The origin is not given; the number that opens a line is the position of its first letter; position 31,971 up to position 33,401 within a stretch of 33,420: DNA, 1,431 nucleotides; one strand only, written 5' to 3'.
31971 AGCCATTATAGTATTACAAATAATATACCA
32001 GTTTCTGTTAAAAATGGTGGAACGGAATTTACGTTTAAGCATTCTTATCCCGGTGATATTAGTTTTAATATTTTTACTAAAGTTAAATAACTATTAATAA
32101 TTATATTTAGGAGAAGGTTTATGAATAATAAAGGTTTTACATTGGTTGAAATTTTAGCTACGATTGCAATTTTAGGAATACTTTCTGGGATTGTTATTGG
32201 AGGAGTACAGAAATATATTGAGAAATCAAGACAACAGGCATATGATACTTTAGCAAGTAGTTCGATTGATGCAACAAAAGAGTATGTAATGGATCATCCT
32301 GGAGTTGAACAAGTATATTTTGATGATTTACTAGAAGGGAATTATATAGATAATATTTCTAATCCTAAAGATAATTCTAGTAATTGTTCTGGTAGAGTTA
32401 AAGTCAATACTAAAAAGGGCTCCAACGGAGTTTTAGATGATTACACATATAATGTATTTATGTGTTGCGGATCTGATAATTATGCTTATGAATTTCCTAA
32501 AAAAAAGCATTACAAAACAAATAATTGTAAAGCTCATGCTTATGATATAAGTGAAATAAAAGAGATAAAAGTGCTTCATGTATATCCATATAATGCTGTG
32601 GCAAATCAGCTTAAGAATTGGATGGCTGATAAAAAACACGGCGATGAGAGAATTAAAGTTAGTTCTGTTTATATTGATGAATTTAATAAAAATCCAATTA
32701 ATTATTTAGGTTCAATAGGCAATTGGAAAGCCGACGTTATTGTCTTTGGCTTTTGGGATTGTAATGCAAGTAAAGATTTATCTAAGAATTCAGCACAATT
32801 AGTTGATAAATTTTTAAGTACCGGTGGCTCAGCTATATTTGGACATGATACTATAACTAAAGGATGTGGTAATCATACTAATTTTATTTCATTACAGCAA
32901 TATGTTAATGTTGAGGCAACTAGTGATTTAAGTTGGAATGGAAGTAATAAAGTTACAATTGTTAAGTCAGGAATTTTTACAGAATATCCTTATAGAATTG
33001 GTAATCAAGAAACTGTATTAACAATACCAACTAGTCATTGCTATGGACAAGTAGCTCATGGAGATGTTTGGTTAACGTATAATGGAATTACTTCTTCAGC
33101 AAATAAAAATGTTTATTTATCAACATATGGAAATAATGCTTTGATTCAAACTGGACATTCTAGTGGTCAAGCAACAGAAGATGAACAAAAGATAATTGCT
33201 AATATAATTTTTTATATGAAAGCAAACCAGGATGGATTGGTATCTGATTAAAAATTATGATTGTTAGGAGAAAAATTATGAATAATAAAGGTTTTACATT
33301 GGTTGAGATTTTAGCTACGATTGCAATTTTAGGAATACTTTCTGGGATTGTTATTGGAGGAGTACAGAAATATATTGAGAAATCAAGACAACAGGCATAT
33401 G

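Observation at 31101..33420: Tandem array of at least three modular type IV pilin genes with an invariant N-terminus; the two complete copies carry unrelated C-terminal cargo modules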

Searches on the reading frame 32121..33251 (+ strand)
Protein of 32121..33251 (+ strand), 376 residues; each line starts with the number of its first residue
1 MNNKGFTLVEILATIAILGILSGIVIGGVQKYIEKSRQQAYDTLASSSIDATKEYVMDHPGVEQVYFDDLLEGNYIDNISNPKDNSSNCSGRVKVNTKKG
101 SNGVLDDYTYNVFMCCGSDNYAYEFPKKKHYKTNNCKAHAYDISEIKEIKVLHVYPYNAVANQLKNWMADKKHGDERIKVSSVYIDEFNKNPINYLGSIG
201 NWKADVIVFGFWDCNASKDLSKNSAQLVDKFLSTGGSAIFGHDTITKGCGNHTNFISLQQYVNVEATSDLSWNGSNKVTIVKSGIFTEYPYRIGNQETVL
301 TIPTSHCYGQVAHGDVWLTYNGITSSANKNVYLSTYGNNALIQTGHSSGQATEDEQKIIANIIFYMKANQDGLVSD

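Call 6: search_protein_families(library=ncbifam, proteins=[window:32121-33251:+], max_evalue=1)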
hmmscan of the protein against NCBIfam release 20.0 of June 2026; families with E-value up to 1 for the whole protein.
window:32121-33251:+ (376 aa): 11 families
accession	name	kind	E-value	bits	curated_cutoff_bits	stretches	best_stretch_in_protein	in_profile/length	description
TIGR02532.1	IV_pilin_GFxxxE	domain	4.1e-07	29.6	16.3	1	4-26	2-24/24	prepilin-type N-terminal cleavage/methylation domain-containing protein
NF007862.0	PRK10574.1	equivalog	1.6e-06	28.3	138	1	2-36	3-37/145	prepilin peptidase-dependent pilin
NF041775.1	typeIV_PilA_Myxo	equivalog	1.9e-05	24.7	400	1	2-47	9-54/214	type IV pilin protein PilA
TIGR01710.1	typeII_sec_gspG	equivalog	7.3e-05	22.8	88.85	1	4-48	1-45/134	type II secretion system major pseudopilin GspG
NF041013.1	T4P_ComGE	equivalog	0.00063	19.8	49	1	2-39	2-39/83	competence type IV pilus minor pilin ComGE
NF040999.1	pilin_ComGC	equivalog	0.0018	18.4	75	1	4-83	2-79/84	competence type IV pilus major pilin ComGC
TIGR01708.2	typeII_sec_gspH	equivalog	0.0033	17.4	80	1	4-30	2-28/169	type II secretion system minor pseudopilin GspH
NF040982.1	ComGD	equivalog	0.036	14.5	70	1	3-44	1-43/139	competence type IV pilus minor pilin ComGD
NF041002.1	pilin_ComGF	equivalog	0.039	14.2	80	1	3-37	1-35/139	competence type IV pilus minor pilin ComGF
NF007800.0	PRK10506.1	equivalog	0.045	13.6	158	1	2-37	7-42/163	prepilin peptidase-dependent protein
TIGR02596.1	TIGR02596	subfamily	0.16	12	70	1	6-37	1-32/196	Verru_Chthon cassette protein D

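Call 7: search_protein_families(library=pfam, proteins=[window:32121-33251:+], max_evalue=1)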
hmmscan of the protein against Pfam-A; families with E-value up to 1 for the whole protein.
window:32121-33251:+ (376 aa): 1 family
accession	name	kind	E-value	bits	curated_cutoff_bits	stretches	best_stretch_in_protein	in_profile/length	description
PF07963.17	N_methyl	-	3.8e-07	29.9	21.2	1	2-25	3-26/27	Prokaryotic N-terminal methylation motif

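Call 9: find_encoding_contigs(protein=window:32121-33251:+, flank=10000, max_places=10)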
Protein window:32121-33251:+ (376 aa): 4 contigs read that carry it; 4 places shown.
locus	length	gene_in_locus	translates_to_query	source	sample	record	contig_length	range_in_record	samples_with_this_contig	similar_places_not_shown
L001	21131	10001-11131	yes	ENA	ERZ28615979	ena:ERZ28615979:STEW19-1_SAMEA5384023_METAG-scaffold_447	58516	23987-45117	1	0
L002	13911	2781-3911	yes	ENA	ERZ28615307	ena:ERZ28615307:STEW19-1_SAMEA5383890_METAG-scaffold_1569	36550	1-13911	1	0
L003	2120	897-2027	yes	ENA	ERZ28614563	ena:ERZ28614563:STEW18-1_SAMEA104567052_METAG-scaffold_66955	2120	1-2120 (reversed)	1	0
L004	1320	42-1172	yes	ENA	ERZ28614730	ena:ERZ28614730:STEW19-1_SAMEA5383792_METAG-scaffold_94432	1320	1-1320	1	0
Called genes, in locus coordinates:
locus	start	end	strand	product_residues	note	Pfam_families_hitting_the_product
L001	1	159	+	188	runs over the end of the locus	PF12464:Mac, PF00132:Hexapep, PF14602:Hexapep_2 (weak)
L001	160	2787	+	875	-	PF00690:Cation_ATPase_N, PF00122:E1-E2_ATPase, PF00702:Hydrolase, PF13246:Cation_ATPase, PF08282:Hydrolase_3 (weak), PF00689:Cation_ATPase_C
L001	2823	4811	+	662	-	PF00456:Transketolase_N, PF02779:Transket_pyr, PF22613:Transketolase_C_1, PF02780:Transketolase_C (weak)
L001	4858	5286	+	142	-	PF10747:SirA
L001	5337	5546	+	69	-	PF03672:UPF0154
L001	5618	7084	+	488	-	-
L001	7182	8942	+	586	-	PF01541:GIY-YIG, PF27096:UvrC_M, PF22920:UvrC_RNaseH, PF12826:HHH_2 (faint), PF08459:UvrC_RNaseH_dom, PF14520:HHH_5 (weak)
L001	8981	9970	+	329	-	PF07963:N_methyl (weak), PF09479:Flg_new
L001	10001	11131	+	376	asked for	PF07963:N_methyl (weak)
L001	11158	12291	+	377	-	PF07963:N_methyl (weak)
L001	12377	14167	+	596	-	PF02518:HATPase_c, PF13589:HATPase_c_3, PF01119:DNA_mis_repair, PF08676:MutL_C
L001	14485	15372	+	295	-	PF00004:AAA (faint), PF01745:IPT, PF13238:AAA_18 (faint), PF13671:AAA_33 (faint), PF01715:IPPT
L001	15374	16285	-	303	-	-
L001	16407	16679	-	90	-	PF01649:Ribosomal_S20p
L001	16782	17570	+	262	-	PF03418:Peptidase_A25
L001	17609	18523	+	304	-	PF07454:SpoIIP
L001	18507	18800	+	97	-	-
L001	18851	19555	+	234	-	-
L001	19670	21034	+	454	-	-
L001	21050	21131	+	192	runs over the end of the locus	-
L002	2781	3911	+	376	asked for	PF07963:N_methyl (weak)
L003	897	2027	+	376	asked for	PF07963:N_methyl (weak)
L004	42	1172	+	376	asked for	PF07963:N_methyl (weak)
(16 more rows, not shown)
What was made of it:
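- The ORFs are intact and identical or near-identical in four independent assemblies (call 9).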

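Call 13: search_solved_structures(query=window:32121-33251:+, max_evalue=10, show_alignments=2)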
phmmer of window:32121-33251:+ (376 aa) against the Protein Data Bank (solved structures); distinct sequences matched with E-value up to 10: 16.
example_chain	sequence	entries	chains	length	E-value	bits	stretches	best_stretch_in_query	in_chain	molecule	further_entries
9egp_A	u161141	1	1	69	2.2e-05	27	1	2-63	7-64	Geopilin domain 1 protein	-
7tgg_A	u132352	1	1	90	0.00025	23.5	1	2-53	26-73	Geopilin domain 1 protein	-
5kua_A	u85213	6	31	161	0.012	18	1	6-60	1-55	pilin | Neisseria meningitidis PilE variant SB-GATDH | Neisseria meningitidis PilE, SB-DATDH variant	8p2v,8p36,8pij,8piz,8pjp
8p3b_A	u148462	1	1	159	0.014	17.8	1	6-59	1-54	Fimbrial protein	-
2hi2_A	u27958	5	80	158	0.017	17.5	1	6-59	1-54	Fimbrial protein | PilA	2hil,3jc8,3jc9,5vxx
1ay2_A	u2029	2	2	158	0.017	17.5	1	6-59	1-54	TYPE 4 PILIN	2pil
2m7g_A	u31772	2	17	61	0.034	16.5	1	6-53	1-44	Geopilin domain 1 protein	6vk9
9laa_A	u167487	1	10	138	0.05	16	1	4-37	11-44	Type IV pilin protein PilA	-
8tob_GA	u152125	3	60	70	0.061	15.6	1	7-39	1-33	Fimbrial protein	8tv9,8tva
1oqw_A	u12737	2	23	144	0.076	15.3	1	6-46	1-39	Fimbrial protein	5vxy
8tum_e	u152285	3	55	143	0.091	15.1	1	6-38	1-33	Type IV major pilin protein PilA | Pilin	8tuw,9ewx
3sok_A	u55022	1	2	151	0.23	13.8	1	6-54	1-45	Fimbrial protein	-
8tj2_C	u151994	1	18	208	0.31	13.3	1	6-55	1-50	Type IV major pilin protein PilA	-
5wda_A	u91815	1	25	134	0.63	12.3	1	6-45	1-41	General secretion pathway protein G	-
9m2y_A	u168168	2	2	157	0.77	12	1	290-362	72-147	DUF3237 protein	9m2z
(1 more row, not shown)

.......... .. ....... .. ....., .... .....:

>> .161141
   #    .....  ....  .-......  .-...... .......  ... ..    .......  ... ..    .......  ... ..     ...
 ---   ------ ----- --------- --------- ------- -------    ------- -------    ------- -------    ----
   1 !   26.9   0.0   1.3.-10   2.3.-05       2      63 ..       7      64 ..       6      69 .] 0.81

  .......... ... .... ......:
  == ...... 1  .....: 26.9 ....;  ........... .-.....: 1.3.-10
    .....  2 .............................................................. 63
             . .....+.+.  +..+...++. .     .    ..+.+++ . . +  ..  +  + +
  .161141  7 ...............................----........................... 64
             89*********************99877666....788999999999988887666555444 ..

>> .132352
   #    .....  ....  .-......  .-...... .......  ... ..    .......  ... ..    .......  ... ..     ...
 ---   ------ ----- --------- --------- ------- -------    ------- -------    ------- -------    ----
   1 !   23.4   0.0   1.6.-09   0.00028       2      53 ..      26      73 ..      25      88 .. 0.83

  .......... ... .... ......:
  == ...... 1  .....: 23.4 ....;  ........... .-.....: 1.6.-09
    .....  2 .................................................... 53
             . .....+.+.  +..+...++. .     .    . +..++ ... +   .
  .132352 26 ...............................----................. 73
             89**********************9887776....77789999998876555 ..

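Call 15: find_homologous_proteins(query=window:32121-33251:+, max_evalue=0.001)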
Query window:32121-33251:+ (376 aa): 110 proteins with E <= 0.001 among 2061 candidates.
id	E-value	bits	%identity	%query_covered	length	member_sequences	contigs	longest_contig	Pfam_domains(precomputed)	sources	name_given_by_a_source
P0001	8.5e-250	846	99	100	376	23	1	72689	PF07963.18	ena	-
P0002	1.3e-207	707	82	100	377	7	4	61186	PF07963.18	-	-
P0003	8.7e-191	652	78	100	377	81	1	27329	PF07963.18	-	-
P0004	1.4e-137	477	60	98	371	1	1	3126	PF07963.18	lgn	-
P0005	4.0e-132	459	57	99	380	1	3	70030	PF07963.18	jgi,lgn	jgi:prepilin-type N-terminal cleavage/methylation domain-containing protein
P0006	1.5e-123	431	55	98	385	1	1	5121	PF07963.18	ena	-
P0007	8.2e-121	422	54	98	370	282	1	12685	PF07963.18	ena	-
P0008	1.1e-120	421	54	99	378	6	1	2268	PF07963.18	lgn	-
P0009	4.0e-120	419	53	99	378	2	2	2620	PF07963.18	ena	-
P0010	6.0e-120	419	53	98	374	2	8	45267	-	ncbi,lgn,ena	-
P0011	2.8e-119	417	54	98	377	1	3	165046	PF07963.18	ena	-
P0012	3.0e-119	417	54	99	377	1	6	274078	PF07963.18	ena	-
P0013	3.8e-119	416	53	98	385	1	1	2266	PF07963.18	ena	-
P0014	4.4e-119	416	55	97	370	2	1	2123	-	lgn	-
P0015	5.0e-118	413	53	99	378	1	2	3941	PF07963.18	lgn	-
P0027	1.4e-114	401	53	98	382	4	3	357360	PF07963.18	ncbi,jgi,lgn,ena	-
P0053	6.0e-107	376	49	98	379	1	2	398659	PF07963.18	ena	-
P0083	2.4e-81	292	43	99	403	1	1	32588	PF07963.18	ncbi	-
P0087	1.1e-56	211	46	66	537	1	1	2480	-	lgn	-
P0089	7.5e-56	208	49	60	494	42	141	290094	-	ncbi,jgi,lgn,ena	-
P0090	1.1e-55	207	49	60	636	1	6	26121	PF09479.17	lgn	-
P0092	9.2e-52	194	42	66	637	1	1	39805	-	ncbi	-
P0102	3.6e-37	146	40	60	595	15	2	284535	PF09479.17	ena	-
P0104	3.0e-27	114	43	37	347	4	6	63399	PF07963.18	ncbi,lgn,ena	-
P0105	1.9e-23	101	30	66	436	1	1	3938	-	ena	-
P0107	4.9e-13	67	40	31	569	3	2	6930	PF09479.17,PF07963.18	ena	-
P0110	2.9e-4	38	33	31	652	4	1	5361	PF07963.18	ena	-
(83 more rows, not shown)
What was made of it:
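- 32121..33251 (+): P2, a modular type IV pilin of 376 aa: the same stem plus a DUF5057-family alpha/beta module. A family of more than 80 clusters has the same architecture (call 15).
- More than 80 clusters share the full-length architecture (call 15).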

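Call 17: find_related_loci(query=window:32121-33251:+, collection=genome_contigs, flank=10000)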
Query window:32121-33251:+ (376 aa) in genome_contigs; peptide patterns used: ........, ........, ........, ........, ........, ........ (x = any residue, [..] = any of these).
16 stretches matched a pattern; 2 encode a relative of the query (tblastn E <= 1e-3); 2 distinct loci.
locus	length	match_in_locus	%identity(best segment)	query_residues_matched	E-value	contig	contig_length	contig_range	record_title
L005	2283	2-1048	99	28-376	0e+0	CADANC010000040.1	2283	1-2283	MAG: uncultured Erysipelotrichaceae bacterium isolate RUG13444 genome assembly, contig: RUG13444_asm_40, whole genome sh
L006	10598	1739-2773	70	1-376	7e-169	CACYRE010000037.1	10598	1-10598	MAG: uncultured Erysipelotrichaceae bacterium isolate RUG12194 genome assembly, contig: RUG12194_asm_37, whole genome sh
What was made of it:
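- On Type IV pilin (class III signal peptide protein): The rest of the genome was not accessible because the genome-scan cap was used (call 17).
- Tried and rejected: The single genome-collection scan had already been spent on P2 (call 17).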

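Call 19: find_encoding_contigs(protein=P0027, flank=10000, max_places=2)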
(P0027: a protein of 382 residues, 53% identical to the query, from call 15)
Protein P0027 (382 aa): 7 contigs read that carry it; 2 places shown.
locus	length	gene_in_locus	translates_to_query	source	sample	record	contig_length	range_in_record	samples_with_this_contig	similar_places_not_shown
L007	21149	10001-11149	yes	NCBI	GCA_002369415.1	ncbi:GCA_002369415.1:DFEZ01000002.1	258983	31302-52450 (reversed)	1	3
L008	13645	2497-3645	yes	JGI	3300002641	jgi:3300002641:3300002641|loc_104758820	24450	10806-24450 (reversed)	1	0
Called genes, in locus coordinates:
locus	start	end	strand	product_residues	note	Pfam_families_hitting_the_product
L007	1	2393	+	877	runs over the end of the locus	PF00690:Cation_ATPase_N, PF00122:E1-E2_ATPase, PF00702:Hydrolase, PF13246:Cation_ATPase, PF08282:Hydrolase_3 (weak), PF00689:Cation_ATPase_C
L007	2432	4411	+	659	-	PF00456:Transketolase_N, PF02779:Transket_pyr, PF02780:Transketolase_C (weak), PF22613:Transketolase_C_1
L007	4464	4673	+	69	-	PF03672:UPF0154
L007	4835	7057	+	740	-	-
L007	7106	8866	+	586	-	PF01541:GIY-YIG, PF27096:UvrC_M, PF02151:UVR (weak), PF22920:UvrC_RNaseH, PF08459:UvrC_RNaseH_dom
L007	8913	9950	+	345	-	PF07963:N_methyl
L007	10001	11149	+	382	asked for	PF07963:N_methyl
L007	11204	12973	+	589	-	PF02518:HATPase_c, PF13589:HATPase_c_3, PF01119:DNA_mis_repair, PF08676:MutL_C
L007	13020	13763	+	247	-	-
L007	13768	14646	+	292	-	PF01745:IPT, PF01715:IPPT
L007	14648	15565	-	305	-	PF01841:Transglut_core (weak)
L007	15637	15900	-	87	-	PF01649:Ribosomal_S20p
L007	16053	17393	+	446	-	-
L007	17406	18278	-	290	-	PF01297:ZnuA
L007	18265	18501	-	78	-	PF01809:YidD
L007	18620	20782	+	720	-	-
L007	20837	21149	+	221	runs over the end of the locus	PF14622:Ribonucleas_3_3, PF00636:Ribonuclease_3, PF00035:dsrm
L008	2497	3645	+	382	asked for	PF07963:N_methyl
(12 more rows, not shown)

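Call 20: find_encoding_contigs(protein=P0053, flank=10000, max_places=2)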
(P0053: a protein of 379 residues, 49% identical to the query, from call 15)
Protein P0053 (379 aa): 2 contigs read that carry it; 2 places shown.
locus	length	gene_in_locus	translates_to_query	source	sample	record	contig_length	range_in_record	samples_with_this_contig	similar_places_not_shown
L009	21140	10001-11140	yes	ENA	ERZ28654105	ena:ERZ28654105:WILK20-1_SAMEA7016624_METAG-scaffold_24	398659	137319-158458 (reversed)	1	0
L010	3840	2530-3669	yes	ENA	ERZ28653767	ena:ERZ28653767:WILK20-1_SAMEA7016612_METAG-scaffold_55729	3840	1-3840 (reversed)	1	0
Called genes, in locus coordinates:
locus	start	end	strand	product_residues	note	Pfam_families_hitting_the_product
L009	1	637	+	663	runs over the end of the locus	PF00456:Transketolase_N, PF02780:Transketolase_C (faint), PF02779:Transket_pyr, PF22613:Transketolase_C_1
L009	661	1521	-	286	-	-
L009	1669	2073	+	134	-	PF10747:SirA (weak)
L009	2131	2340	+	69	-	PF03672:UPF0154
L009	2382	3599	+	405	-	-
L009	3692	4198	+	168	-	PF13560:HTH_31, PF01381:HTH_3, PF12844:HTH_19, PF07022:Phage_CI_repr (weak), PF20040:DUF6442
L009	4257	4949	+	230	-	PF01987:AIM24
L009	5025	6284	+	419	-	PF12389:Peptidase_M73 (weak)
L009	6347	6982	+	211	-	-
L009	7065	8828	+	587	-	PF01541:GIY-YIG, PF27096:UvrC_M, PF02151:UVR, PF22920:UvrC_RNaseH, PF08459:UvrC_RNaseH_dom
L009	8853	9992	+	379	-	PF07963:N_methyl (weak)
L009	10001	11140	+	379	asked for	PF07963:N_methyl (weak)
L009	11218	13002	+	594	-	PF02518:HATPase_c, PF13589:HATPase_c_3, PF01119:DNA_mis_repair, PF08676:MutL_C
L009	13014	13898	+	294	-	PF01745:IPT, PF13238:AAA_18 (faint), PF01715:IPPT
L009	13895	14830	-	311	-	-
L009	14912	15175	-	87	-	PF01649:Ribosomal_S20p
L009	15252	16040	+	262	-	PF03418:Peptidase_A25, PF06866:DUF1256 (faint)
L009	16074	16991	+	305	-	PF07454:SpoIIP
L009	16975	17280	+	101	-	-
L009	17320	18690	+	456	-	-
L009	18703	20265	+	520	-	-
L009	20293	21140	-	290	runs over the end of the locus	PF01297:ZnuA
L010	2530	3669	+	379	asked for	PF07963:N_methyl (weak)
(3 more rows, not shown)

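Call 32: predict_structure(alignment_id=A1)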
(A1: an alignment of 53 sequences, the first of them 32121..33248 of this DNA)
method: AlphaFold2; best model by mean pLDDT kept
length: 376 residues; sequences in the alignment: 53
mean_pLDDT: 89.6   pTM: 0.74
mean pLDDT of the five models: 89.6, 89.4, 88.2, 87.7, 87.4
residues with pLDDT >= 90: 231; 70-90: 131; 50-70: 11; < 50: 3
segments of 3 or more residues with pLDDT < 50: none
pLDDT, mean of each block of 10 residues (from residue 1): 64 85 85 89 94 92 89 93 89 87 80 89 87 79 85 96 93 91 98 95 96 94 98 93 90 95 93 93 91 93 93 94 74 95 88 96 94 69
secondary structure, 60 per line:
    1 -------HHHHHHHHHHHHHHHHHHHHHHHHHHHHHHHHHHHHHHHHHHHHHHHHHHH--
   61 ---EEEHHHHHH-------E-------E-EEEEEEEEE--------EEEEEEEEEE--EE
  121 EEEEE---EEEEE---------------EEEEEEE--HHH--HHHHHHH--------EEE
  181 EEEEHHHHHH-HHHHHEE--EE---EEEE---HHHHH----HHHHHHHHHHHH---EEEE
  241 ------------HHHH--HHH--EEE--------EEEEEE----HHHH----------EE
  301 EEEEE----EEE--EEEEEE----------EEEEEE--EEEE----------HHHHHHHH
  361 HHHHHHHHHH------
elements in order: H8-58 E64-66 H67-72 E90-98 E107-116 E119-125 E129-133 E149-155 H163-169 E178-184 H185-190 H192-196 E206-209 H213-217 H222-233 E237-240 H253-256 E264-266 E275-280 H285-288 E299-305 E310-312 E315-320 E331-336 E339-342 H353-370
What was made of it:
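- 32121..33251 (+): AF2 pLDDT 89.6 (call 32).
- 32841..32852 (+): Invariant GHDT motif (G241-T244) after the fourth beta-strand of the module. By topology this is the position of the nucleophile elbow in true amidotransferases. The position comes from the AF2 secondary structure (call 32).
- On Class I glutamine amidotransferase: The elbow position is occupied by the invariant GHDT motif (my inference from call 32).
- Checked: P2 carries an alpha/beta domain at aa ~149-370 (call 32).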
